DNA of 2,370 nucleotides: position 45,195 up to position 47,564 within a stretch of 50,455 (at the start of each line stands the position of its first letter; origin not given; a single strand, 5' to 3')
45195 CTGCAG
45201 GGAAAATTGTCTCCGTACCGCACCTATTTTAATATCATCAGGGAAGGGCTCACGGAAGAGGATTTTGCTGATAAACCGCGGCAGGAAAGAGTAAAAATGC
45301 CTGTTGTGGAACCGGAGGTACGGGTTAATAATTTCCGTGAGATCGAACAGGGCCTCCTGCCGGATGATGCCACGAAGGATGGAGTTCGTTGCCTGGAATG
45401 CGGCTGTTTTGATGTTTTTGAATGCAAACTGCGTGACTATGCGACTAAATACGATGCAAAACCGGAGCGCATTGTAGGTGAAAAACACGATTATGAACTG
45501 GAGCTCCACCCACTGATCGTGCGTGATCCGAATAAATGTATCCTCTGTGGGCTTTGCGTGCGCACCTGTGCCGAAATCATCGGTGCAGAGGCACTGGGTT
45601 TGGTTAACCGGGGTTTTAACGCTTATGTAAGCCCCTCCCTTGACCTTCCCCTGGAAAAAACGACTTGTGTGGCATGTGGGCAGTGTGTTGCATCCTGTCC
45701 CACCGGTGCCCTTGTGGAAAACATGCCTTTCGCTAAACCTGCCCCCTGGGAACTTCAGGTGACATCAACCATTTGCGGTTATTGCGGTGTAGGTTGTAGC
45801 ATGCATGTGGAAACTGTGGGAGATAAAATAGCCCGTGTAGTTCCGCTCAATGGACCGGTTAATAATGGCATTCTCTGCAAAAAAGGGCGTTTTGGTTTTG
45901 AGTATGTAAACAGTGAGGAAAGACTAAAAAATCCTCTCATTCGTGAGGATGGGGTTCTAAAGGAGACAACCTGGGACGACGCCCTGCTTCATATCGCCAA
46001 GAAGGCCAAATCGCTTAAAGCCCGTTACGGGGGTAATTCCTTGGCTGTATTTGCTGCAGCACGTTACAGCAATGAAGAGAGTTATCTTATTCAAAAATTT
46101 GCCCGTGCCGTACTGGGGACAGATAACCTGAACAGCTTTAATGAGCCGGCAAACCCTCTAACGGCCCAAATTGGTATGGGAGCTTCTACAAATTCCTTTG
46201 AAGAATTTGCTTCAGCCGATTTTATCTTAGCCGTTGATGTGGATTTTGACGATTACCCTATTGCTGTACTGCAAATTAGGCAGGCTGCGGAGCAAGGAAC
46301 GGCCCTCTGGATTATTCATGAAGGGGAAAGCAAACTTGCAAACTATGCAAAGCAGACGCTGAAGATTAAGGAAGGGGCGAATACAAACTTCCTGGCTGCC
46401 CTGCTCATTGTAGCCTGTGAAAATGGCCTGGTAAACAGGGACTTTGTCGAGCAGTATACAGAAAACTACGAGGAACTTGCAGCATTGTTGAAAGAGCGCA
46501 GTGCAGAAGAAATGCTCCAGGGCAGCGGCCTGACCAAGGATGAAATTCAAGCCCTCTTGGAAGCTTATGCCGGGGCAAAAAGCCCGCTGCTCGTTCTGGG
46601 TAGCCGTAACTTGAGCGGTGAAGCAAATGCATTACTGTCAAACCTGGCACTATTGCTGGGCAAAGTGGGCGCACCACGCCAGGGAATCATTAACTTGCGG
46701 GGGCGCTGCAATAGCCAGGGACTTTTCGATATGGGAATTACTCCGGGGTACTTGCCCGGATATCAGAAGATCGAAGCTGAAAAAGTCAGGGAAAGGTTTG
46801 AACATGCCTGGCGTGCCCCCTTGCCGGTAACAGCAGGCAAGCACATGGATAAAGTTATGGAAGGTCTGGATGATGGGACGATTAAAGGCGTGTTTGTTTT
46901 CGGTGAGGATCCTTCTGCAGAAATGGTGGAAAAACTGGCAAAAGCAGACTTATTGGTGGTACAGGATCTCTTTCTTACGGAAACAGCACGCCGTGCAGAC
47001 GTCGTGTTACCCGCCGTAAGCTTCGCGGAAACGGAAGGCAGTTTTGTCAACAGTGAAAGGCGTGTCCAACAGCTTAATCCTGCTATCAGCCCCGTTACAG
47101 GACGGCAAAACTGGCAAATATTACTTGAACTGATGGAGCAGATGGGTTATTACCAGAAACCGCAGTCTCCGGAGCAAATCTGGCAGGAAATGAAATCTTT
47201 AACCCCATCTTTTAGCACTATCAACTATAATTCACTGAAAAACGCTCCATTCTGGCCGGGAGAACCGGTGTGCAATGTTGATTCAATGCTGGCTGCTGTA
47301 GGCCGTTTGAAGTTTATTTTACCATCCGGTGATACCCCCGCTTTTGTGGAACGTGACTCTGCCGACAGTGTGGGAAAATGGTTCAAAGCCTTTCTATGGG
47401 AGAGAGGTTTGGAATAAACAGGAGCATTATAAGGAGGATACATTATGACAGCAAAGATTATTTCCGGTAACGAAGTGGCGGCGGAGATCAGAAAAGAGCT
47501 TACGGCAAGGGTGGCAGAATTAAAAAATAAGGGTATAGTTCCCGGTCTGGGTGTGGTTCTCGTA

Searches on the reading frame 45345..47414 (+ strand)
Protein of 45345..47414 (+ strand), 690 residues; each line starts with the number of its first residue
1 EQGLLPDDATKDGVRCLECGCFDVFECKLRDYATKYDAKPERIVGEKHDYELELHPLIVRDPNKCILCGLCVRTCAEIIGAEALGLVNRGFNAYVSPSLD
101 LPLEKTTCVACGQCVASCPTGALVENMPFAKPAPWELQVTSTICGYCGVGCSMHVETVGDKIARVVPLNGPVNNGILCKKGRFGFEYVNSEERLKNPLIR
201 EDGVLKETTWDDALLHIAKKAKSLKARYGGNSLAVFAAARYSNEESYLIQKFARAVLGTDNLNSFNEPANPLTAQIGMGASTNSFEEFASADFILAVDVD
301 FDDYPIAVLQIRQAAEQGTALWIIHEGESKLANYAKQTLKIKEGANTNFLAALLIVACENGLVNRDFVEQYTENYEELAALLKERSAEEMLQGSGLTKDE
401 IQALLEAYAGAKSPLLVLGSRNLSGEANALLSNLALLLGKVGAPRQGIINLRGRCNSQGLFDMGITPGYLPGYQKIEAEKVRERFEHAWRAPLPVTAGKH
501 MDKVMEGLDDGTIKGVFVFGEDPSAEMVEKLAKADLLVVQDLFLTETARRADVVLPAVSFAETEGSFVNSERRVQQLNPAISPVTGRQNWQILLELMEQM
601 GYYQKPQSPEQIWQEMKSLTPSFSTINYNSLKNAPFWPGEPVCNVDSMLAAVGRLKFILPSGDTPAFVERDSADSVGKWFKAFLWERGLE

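Call 20: search_solved_structures(query=window:45345-47414:+, max_evalue=1e-60, show_alignments=5)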
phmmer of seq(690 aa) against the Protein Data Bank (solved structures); distinct sequences matched with E-value up to 1e-60: 12.
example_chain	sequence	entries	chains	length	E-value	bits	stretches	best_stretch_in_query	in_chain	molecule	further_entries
9bov_A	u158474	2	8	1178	1.1e-125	423.9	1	8-466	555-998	Molybdopterin oxidoreductase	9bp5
8oh5_C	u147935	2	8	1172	1.5e-113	383.8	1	7-466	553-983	Formate dehydrogenase-O, major subunit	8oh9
7vw6_A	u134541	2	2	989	1.4e-99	337.5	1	55-633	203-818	Formate dehydrogenase | Tungsten-containing formate dehydrogenase alpha subunit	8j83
7e5z_A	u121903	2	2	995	1.5e-99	337.5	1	55-633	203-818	Formate dehydrogenase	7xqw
8rqz_C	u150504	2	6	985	2.7e-98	333.4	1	137-640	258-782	Probable oxidoreductase YjgC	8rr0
9gzq_A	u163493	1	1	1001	2.8e-98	333.3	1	137-640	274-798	Probable oxidoreductase YjgC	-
9wxb_B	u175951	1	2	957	6.2e-94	318.9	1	55-654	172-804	Formate dehydrogenase alpha subunit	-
6tg9_A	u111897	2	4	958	8.1e-93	315.2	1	55-638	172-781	Formate dehydrogenase subunit alpha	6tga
7qv7_S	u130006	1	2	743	4.3e-92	312.8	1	141-664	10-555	Hydrogen dependent carbon dioxide reductase subunit FdhF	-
9t1s_L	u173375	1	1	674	1.1e-81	278.4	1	136-639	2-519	formate dehydrogenase (coenzyme F420)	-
1aa6_A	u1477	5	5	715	3.8e-80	273.4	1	141-665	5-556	FORMATE DEHYDROGENASE H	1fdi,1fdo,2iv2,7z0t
7bkb_D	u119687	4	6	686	1.1e-74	255.3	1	139-634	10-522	Formate dehydrogenase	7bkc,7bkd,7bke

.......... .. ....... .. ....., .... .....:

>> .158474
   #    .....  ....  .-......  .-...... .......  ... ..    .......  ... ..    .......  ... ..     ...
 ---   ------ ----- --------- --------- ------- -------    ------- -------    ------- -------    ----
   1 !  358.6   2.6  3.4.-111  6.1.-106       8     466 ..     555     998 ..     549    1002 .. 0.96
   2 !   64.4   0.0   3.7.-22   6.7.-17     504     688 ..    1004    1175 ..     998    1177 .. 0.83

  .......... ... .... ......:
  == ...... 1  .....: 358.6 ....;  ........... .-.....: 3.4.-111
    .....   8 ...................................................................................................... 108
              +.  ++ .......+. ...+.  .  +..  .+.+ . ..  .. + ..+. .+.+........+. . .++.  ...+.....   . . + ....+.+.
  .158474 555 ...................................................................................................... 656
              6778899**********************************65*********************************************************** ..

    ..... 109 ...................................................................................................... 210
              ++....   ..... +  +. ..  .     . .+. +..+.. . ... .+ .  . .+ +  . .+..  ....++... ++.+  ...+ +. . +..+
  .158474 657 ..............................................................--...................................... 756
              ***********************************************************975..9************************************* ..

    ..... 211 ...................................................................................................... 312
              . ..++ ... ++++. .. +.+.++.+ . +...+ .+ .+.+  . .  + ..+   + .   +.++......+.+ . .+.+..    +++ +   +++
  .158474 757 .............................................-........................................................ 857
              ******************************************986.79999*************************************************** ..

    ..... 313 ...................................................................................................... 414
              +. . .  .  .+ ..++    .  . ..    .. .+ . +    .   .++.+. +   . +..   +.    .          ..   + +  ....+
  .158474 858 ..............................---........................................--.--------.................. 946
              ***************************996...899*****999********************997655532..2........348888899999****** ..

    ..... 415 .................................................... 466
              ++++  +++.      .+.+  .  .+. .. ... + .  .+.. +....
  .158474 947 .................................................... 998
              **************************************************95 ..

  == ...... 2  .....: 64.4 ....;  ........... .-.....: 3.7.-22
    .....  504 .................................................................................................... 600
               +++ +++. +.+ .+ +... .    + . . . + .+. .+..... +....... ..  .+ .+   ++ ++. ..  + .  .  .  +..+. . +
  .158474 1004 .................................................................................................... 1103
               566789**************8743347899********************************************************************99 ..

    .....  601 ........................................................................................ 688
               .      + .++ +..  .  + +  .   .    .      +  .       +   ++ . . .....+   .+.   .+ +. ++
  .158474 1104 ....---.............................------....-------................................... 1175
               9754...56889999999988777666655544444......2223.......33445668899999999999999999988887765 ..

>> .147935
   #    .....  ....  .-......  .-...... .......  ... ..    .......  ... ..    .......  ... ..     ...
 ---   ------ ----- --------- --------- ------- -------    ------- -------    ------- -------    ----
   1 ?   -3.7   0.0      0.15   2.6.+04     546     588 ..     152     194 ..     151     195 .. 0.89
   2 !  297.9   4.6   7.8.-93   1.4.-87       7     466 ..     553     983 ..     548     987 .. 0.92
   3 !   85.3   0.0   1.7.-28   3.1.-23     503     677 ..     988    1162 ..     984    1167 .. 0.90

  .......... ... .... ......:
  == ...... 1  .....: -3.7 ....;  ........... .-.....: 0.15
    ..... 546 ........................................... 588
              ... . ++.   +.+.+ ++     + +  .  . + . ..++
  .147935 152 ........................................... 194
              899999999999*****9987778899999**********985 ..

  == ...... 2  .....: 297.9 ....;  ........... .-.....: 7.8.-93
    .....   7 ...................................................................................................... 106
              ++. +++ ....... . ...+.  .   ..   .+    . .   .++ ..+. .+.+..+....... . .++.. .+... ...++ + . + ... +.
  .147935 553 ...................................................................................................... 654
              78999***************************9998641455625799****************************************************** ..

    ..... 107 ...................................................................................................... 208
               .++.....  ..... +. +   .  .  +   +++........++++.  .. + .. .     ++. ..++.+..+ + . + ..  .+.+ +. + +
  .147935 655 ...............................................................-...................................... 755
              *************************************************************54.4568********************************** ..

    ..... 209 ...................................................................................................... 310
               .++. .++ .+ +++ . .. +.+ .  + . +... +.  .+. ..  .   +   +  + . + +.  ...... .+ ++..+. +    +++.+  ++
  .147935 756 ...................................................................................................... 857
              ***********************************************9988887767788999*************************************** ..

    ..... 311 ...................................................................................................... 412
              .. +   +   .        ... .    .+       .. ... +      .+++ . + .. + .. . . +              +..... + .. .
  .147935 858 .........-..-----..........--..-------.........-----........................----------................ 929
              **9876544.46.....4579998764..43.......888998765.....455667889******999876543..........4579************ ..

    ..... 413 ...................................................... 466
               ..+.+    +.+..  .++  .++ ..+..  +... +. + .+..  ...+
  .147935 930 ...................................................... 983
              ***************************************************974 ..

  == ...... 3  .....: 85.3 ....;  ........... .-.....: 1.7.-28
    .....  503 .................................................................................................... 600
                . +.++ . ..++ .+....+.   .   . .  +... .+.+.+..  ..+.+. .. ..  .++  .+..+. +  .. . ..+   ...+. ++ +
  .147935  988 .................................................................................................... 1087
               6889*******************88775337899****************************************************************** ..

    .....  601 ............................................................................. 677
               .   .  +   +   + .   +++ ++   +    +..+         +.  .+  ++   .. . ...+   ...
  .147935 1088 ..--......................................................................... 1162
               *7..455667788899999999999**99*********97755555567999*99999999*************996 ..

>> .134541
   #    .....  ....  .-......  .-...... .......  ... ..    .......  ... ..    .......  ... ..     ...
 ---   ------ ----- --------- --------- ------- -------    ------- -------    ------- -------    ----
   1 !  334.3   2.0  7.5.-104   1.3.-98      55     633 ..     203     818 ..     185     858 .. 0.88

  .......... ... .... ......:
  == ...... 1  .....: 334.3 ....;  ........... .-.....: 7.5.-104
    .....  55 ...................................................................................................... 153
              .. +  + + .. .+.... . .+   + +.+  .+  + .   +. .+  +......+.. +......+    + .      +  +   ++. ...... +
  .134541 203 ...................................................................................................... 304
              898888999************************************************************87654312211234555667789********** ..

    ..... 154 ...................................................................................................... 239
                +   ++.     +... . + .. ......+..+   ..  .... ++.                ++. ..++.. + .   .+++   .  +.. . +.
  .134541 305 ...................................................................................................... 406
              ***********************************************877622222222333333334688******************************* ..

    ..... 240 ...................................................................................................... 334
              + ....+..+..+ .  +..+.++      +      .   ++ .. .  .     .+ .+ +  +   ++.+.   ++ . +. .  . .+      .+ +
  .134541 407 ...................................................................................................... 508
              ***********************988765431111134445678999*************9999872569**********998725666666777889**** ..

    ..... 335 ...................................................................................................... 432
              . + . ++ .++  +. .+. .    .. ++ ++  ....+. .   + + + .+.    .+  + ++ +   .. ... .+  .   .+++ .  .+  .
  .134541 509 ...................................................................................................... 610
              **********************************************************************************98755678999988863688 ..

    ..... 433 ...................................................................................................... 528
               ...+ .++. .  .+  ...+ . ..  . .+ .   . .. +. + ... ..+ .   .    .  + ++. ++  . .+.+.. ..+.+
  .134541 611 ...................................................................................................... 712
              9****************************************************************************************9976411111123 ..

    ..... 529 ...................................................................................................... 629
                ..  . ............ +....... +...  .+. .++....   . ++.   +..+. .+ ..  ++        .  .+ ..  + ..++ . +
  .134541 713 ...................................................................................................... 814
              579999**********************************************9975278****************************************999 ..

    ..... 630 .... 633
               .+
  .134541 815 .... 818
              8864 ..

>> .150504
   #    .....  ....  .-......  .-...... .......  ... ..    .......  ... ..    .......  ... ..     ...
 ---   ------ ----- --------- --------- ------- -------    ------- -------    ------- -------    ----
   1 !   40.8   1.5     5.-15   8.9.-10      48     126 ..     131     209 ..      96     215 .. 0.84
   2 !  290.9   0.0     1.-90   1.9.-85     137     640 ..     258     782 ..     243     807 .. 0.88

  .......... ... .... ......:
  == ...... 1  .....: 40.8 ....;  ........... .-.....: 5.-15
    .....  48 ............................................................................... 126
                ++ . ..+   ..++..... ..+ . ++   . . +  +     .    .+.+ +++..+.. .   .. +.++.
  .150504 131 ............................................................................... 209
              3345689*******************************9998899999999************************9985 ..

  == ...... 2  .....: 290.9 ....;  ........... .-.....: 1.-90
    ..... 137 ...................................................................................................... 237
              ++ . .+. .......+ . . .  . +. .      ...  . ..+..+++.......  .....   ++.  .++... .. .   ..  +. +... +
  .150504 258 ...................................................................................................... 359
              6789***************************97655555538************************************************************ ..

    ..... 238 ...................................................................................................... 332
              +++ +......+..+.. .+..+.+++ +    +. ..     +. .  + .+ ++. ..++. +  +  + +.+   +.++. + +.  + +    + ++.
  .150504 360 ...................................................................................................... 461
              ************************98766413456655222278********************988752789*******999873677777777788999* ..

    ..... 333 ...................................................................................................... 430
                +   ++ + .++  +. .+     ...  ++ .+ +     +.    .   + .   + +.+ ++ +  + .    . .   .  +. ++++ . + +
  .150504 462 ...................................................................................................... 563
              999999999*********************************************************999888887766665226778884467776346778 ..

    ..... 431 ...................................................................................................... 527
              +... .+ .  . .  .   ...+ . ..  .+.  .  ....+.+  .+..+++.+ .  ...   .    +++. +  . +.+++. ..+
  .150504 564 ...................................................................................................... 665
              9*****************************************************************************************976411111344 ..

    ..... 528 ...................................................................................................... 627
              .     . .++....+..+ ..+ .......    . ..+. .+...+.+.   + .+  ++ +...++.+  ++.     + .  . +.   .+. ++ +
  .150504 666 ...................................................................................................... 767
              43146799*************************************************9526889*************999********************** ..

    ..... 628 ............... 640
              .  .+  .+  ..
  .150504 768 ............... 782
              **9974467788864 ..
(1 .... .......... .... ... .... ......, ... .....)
